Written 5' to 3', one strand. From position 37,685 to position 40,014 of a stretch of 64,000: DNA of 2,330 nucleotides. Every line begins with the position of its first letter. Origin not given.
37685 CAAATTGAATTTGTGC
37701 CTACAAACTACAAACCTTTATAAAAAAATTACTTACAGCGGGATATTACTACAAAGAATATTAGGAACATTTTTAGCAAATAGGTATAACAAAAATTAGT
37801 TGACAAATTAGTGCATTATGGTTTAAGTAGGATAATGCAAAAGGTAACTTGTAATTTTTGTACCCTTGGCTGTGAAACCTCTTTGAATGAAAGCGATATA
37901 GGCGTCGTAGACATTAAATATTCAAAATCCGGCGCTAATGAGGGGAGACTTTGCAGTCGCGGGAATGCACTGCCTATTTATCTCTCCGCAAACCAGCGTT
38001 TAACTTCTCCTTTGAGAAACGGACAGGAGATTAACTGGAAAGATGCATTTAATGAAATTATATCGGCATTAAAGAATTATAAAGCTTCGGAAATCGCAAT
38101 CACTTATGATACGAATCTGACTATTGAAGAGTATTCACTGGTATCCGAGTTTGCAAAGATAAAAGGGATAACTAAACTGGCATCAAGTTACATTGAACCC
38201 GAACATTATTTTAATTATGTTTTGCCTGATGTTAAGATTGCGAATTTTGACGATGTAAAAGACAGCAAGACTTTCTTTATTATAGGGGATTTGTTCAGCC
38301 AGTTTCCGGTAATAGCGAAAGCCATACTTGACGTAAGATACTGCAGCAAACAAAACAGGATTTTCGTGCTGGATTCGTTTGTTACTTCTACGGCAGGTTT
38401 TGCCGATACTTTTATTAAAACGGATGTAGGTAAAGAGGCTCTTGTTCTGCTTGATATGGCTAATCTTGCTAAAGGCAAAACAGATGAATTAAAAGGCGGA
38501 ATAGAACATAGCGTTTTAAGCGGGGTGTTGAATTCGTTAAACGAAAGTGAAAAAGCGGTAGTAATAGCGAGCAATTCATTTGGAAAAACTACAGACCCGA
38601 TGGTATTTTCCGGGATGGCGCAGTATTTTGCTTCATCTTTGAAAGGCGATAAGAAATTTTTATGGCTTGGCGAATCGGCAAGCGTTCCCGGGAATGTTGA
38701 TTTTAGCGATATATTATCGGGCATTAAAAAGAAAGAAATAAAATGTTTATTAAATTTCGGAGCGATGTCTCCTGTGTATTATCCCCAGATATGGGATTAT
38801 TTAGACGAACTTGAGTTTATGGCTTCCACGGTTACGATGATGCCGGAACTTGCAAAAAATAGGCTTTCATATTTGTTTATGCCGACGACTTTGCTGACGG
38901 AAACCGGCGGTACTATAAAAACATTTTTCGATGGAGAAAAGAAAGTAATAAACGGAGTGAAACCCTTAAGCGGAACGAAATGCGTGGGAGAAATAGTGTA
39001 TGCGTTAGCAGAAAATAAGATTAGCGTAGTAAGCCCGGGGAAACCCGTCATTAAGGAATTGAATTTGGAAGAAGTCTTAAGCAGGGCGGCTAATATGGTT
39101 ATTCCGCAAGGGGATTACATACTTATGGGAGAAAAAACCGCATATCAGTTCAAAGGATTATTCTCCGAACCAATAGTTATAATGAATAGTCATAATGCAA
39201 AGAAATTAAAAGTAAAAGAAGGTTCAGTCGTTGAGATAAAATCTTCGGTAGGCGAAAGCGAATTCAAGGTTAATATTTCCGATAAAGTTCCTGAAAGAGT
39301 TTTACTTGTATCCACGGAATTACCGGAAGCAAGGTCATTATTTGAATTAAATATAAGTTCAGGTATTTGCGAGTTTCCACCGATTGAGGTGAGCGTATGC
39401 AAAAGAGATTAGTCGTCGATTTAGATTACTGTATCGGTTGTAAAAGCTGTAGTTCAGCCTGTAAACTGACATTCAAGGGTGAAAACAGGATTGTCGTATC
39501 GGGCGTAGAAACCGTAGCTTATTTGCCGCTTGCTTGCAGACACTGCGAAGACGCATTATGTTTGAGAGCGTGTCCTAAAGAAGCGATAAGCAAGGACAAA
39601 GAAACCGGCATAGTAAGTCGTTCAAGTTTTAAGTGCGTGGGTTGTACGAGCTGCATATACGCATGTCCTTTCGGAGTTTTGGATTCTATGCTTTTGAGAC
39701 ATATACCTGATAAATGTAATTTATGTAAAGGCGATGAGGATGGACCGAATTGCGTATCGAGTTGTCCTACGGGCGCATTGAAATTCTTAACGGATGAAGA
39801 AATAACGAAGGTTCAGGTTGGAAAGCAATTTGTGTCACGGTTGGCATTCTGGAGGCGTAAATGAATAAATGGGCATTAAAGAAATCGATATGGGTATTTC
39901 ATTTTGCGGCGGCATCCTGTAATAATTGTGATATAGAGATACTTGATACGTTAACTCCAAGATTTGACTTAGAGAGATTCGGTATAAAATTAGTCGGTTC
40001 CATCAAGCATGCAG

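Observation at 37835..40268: MopB oxidoreductase - HycB-like ferredoxin - HycG/NuoB-like small subunit trio with no [NiFe] large subunit or membrane subunits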

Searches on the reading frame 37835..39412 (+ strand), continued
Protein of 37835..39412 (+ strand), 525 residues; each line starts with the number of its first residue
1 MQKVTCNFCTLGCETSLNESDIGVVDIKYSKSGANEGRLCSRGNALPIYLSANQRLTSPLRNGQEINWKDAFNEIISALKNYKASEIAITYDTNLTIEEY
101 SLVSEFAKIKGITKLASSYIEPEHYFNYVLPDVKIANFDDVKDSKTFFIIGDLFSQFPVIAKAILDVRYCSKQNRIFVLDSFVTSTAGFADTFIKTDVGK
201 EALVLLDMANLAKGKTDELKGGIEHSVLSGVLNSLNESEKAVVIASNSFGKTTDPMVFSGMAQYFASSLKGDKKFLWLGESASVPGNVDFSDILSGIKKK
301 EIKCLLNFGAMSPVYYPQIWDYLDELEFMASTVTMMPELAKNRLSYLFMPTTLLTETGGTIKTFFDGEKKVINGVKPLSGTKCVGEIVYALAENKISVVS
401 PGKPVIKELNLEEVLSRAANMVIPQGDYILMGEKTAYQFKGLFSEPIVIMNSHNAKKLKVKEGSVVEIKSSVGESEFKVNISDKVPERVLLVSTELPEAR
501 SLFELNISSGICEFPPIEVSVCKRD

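Call 57: predict_structure(alignment_id=A4)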
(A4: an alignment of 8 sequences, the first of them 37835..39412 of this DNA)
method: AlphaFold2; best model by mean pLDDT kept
length: 525 residues; sequences in the alignment: 8
mean_pLDDT: 78.1   pTM: 0.78
mean pLDDT of the five models: 78.1, 76.6, 74.2, 72.3, 63.4
residues with pLDDT >= 90: 150; 70-90: 234; 50-70: 108; < 50: 33
segments of 3 or more residues with pLDDT < 50: 21-25, 37-39, 43-48, 400-404, 438-442
pLDDT, mean of each block of 10 residues (from residue 1): 52 56 50 53 48 67 85 92 94 79 88 85 77 81 86 66 69 85 79 87 92 83 91 91 82 84 93 82 73 89 89 65 85 61 74 72 66 71 87 66 63 87 79 60 74 94 95 93 90 81 81 85 86
secondary structure, 60 per line:
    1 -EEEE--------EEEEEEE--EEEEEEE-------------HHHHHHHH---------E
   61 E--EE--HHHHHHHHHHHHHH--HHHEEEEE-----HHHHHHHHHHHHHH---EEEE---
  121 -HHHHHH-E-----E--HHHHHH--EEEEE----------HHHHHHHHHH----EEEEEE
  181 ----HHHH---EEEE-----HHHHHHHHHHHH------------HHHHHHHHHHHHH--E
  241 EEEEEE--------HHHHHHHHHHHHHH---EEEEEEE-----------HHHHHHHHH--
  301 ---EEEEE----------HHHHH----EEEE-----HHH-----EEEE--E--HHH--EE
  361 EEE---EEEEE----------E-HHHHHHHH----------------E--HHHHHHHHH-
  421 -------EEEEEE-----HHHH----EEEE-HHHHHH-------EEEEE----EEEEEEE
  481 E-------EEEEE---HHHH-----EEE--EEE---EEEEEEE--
elements in order: E2-5 E14-20 E23-29 H43-50 H68-81 E87-91 H97-110 E114-117 H122-127 H138-143 E146-150 H161-170 E175-180 H185-188 E192-195 H201-212 H225-237 E240-246 H255-268 E272-278 H290-298 E304-308 H319-323 E328-331 E345-348 E359-363 E367-371 H384-391 H411-419 E428-433 H439-442 E447-450 H452-457 E465-469 E474-481 E489-493 H497-500 E506-508 E511-513 E517-523

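Call 62: fold_search(model_id=the predicted structure, library=pdb)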
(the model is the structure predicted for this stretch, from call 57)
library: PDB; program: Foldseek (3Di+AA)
matches with E <= 10: 1544; with E <= 0.001: 190
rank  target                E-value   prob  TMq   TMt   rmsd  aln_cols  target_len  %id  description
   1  1fdi                  1.7e-28  1.00  0.76  0.57   8.8       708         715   13  OXIDIZED FORM OF FORMATE DEHYDROGENASE H FROM E. COLI COMPLEXED WITH THE INHIBITOR NITRITE (released 1997-08-20)
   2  7z0t_A                1.0e-27  1.00  0.76  0.58   8.6       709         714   14  Structure of the Escherichia coli formate hydrogenlyase complex (aerobic preparation, composite structure) (released 2022-09-28)
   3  2v45                  1.5e-27  1.00  0.76  0.57   8.4       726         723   12  A New Catalytic Mechanism of Periplasmic Nitrate Reductase from Desulfovibrio desulfuricans ATCC 27774 from Crystallogra (released 2008-03-18)
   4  2jio                  5.2e-27  1.00  0.78  0.58   8.3       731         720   12  A New Catalytic Mechanism of Periplasmic Nitrate Reductase from Desulfovibrio desulfuricans ATCC 27774 from Crystallogra (released 2008-03-18)
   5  7vw6_A                7.0e-27  1.00  0.76  0.46   8.1       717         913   14  Cryo-EM Structure of Formate Dehydrogenase 1 from Methylorubrum extorquens AM1 (released 2022-06-01)
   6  8rqz_C                1.1e-26  1.00  0.74  0.42   7.9       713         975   13  Crystal structure of Molybdenum bispyranopterin guanine dinucleotide formate dehydrogenases ForCE1 from Bacillus subti (released 2025-08-06)
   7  2v3v                  1.7e-26  1.00  0.75  0.56   9.4       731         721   13  A New Catalytic Mechanism of Periplasmic Nitrate Reductase from Desulfovibrio desulfuricans ATCC 27774 from Crystallogra (released 2008-03-18)
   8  2nap                  1.8e-26  1.00  0.78  0.58   8.0       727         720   13  DISSIMILATORY NITRATE REDUCTASE (NAP) FROM DESULFOVIBRIO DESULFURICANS (released 1999-09-19)
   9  1aa6                  1.6e-25  1.00  0.71  0.55   9.5       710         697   13  REDUCED FORM OF FORMATE DEHYDROGENASE H FROM E. COLI (released 1997-08-20)
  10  8j83_A                1.7e-25  1.00  0.75  0.45   9.7       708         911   13  Crystal structure of formate dehydrogenase from Methylorubrum extorquens AM1 (released 2023-10-11)
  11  9ktl_A                1.8e-25  1.00  0.78  0.45   7.7       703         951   14  Cryo-EM structure of reduced form of formate dehydrogenase from Rhodobacter aestuarii (RaFDH) with NADH (released 2025-06-18)
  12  6tg9_A                2.1e-25  1.00  0.76  0.44   8.2       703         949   13  Cryo-EM Structure of NADH reduced form of NAD+-dependent Formate Dehydrogenase from Rhodobacter capsulatus (released 2020-04-22)
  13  2nya_A                2.6e-25  1.00  0.78  0.54   9.2       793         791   12  Crystal structure of the periplasmic nitrate reductase (NAP) from Escherichia coli (released 2006-12-05)
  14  7z7r_G                3.3e-25  1.00  0.73  0.44  11.2       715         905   12  Complex I from E. coli, LMNG-purified, Apo, Open-ready state (released 2022-09-21)
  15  8e9g_G                1.2e-24  1.00  0.72  0.50   7.0       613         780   12  Mycobacterial respiratory complex I with both quinone positions modelled (released 2022-10-12)
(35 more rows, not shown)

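Call 63: search_protein_representatives(alignment_id=A4)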
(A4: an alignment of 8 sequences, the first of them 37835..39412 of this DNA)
Query: 8 sequences, 537 profile positions. Proteins with E-value up to 0.001 (for the whole library): 5637; up to 1e-10: 1574; up to 1e-30: 143. The best 150 are listed.
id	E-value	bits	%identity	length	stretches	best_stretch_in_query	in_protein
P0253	3.3e-226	768.2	-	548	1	1-536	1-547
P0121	1.0e-224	763.4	-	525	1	9-537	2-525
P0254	2.9e-187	639.7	-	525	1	1-537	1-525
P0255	4.4e-175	599.5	-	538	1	6-536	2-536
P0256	1.8e-164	564.5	-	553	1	6-535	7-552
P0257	2.4e-164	564.1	-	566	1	4-529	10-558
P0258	1.3e-153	528.7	-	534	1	1-537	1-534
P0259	2.5e-153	527.7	-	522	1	5-536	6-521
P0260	3.1e-153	527.4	-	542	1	7-537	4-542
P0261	9.1e-149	512.7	-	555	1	4-532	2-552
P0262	3.4e-144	497.6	-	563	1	9-537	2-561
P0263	4.6e-141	487.2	-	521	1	1-537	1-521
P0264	2.3e-139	481.6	-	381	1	145-537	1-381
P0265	2.7e-138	478.1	-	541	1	6-537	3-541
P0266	5.4e-135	467.2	-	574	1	10-537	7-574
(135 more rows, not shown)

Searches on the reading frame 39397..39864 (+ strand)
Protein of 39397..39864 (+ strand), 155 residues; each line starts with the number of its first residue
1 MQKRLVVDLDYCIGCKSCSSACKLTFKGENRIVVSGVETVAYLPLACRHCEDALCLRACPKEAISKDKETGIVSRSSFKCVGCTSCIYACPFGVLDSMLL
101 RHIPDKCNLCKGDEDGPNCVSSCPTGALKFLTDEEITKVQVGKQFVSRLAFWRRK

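Call 3: search_protein_families(library=pfam, proteins=[window:39397-39864:+], max_evalue=0.01)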
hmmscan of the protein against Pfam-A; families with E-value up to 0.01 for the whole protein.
window:39397-39864:+ (155 aa): 16 families
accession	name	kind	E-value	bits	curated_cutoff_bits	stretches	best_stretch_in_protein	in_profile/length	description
PF13247.11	Fer4_11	-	2.3e-17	63.4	26.2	1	40-130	3-97/100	4Fe-4S dicluster domain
PF12838.12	Fer4_7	-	4.1e-15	56.4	27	2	47-94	2-52/52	4Fe-4S dicluster domain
PF12837.12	Fer4_6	-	1.7e-14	53.4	25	3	79-95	8-24/24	4Fe-4S binding domain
PF13237.11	Fer4_10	-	1.6e-13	50.8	25.5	2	44-91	6-53/53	4Fe-4S dicluster domain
PF00037.32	Fer4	-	2.5e-13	49.7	21.1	2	79-95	7-23/24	4Fe-4S binding domain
PF12797.12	Fer4_2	-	8.5e-12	44.6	24.5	2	5-23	3-21/22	4Fe-4S binding domain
PF13187.11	Fer4_9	-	6.7e-11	42.5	27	2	79-127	1-51/52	4Fe-4S dicluster domain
PF12800.12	Fer4_4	-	1.9e-08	34.4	24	1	79-93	3-17/17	4Fe-4S binding domain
PF14697.11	Fer4_21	-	6.7e-08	33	35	2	7-64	3-57/59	4Fe-4S dicluster domain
PF13484.11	Fer4_16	-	1.8e-07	32.2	30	0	79-98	1-20/66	4Fe-4S double cluster binding domain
PF25160.1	LdpA_Fe-S-bd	-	1e-06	28.8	27.6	1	55-96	9-44/49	LdpA Fe-S cluster-binding domain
PF12798.12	Fer4_3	-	3.8e-05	24.6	27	0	80-93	1-14/15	4Fe-4S binding domain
PF13370.11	Fer4_13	-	0.00031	21.8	24.5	1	7-65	1-57/58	4Fe-4S single cluster domain of Ferredoxin I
PF14843.11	GF_recep_IV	-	0.00071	19.8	29.5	0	82-128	50-96/132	Growth factor receptor domain IV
PF13183.11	Fer4_8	-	0.0011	19.9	27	0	9-62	2-67/68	4Fe-4S dicluster domain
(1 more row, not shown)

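Call 4: search_protein_families(library=ncbifam, proteins=[window:39397-39864:+], max_evalue=0.01)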
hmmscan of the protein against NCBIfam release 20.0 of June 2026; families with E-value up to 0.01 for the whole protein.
window:39397-39864:+ (155 aa): 54 families (the best 25 are shown)
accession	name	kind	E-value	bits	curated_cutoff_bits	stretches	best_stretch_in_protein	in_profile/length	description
NF009408.0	PRK12769.1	equivalog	7.1e-26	90.5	1003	1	1-144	1-158/659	formate-dependent uric acid utilization protein AegA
NF009451.0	PRK12809.1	equivalog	5.1e-23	81.2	1154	1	1-145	1-151/639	formate-dependent uric acid utilization protein YgfT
TIGR02951.1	DMSO_dmsB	equivalog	5.4e-23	81.8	214.1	1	40-136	57-156/161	DMSO/selenate family reductase complex B subunit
NF007658.0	PRK10330.1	equivalog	3.3e-22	78.8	260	2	1-98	1-107/181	electron transport protein HydN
TIGR03149.1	cyt_nit_nrfC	equivalog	1e-21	77.3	377.6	1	5-132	41-183/225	cytochrome c nitrite reductase Fe-S protein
NF008134.0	PRK10882.1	equivalog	1e-20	74.1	263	1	38-137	104-212/329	hydrogenase 2 operon protein HybA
NF045766.1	PhenlGlyoxDHPadI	equivalog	2.1e-20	72.9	700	1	7-138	9-143/443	NADH-dependent phenylglyoxylate dehydrogenase subunit beta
TIGR01582.1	FDH-beta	equivalog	3.1e-19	69.1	334.7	1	46-149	92-196/283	formate dehydrogenase subunit beta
NF041715.1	arsenate_red_ArrB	equivalog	2e-18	66.8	450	1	1-96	1-105/233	arsenate respiratory reductase iron-sulfur subunit ArrB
TIGR03478.1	DMSO_red_II_bet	subfamily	3.9e-17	62.2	480.7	2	41-135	125-224/321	DMSO reductase family type II enzyme, iron-sulfur subunit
NF038355.1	FDH3_beta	equivalog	6e-17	62.3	240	1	4-115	4-126/180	formate dehydrogenase FDH3 subunit beta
NF041782.1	mnquin_red_QrcC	equivalog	1.4e-16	60.8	400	1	39-93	57-114/239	menaquinone reductase iron-sulfur cluster-binding subunit QrcC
NF007382.0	PRK09898.1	equivalog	1.4e-16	60.7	213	1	40-137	116-207/208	ferredoxin-like protein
NF045797.1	DsrO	equivalog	1.5e-15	57.2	200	1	39-93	95-148/235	sulfate reduction electron transfer complex DsrMKJOP subunit DsrO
NF045715.1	sulf_resp_HmcB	equivalog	2.1e-15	56.6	420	1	35-139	95-204/307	sulfate respiration complex iron-sulfur protein HmcB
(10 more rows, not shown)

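Call 49: search_solved_structures(query=window:39397-39864:+, max_evalue=0.00001, show_alignments=1)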
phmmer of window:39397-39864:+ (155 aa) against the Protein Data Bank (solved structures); distinct sequences matched with E-value up to 0.00001: 26.
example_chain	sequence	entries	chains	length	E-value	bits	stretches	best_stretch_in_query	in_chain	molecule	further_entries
9mqx_E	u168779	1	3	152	3.4e-24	88.6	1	1-150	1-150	Fe-S-cluster-containing hydrogenase subunit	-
7qv7_A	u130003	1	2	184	7.1e-23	84.3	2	5-98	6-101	Hydrogen dependent carbon dioxide reductase subunit HycB3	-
7z0s_B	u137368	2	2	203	6.2e-20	74.7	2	3-108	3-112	Formate hydrogenlyase subunit 2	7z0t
8c0z_C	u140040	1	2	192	8.6e-19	71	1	2-132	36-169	Iron-sulfur cluster-binding protein potential subunit of aldehyde oxidoreductase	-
6cz7_B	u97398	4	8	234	1.9e-17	66.7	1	4-96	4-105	4Fe-4S ferredoxin, iron-sulfur binding domain protein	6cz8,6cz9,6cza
4ydd_B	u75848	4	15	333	3.1e-16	62.7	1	41-129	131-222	DMSO reductase family type II enzyme, iron-sulfur subunit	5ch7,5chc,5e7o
7qv7_B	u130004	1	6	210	5.9e-16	61.8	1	8-97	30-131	Hydrogen dependent carbon dioxide reductase subunit HycB4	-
1kqf_B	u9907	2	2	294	3.5e-15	59.3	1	46-148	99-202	FORMATE DEHYDROGENASE, NITRATE-INDUCIBLE, IRON-SULFUR SUBUNIT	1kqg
9sw6_G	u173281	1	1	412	2e-14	56.8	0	79-130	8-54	Polyferredoxin protein MvhB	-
2ivf_B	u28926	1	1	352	2.5e-13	53.3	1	42-126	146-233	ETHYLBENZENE DEHYDROGENASE BETA-SUBUNIT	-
7b04_A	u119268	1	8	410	8.4e-13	51.6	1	41-117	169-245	Nitrite oxidoreductase subunit B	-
1q16_B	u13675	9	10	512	1.5e-12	50.8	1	40-130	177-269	Respiratory nitrate reductase 1 beta chain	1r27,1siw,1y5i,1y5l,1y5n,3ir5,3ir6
6x6u_B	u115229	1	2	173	2.1e-12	50.3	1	6-126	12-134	Oxidoreductase, Fe-S subunit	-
6x1o_B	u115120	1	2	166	5.5e-12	48.9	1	6-126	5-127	Oxidoreductase, Fe-S subunit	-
1y4z_B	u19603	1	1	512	8.9e-12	48.2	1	40-130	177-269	Respiratory nitrate reductase 1 beta chain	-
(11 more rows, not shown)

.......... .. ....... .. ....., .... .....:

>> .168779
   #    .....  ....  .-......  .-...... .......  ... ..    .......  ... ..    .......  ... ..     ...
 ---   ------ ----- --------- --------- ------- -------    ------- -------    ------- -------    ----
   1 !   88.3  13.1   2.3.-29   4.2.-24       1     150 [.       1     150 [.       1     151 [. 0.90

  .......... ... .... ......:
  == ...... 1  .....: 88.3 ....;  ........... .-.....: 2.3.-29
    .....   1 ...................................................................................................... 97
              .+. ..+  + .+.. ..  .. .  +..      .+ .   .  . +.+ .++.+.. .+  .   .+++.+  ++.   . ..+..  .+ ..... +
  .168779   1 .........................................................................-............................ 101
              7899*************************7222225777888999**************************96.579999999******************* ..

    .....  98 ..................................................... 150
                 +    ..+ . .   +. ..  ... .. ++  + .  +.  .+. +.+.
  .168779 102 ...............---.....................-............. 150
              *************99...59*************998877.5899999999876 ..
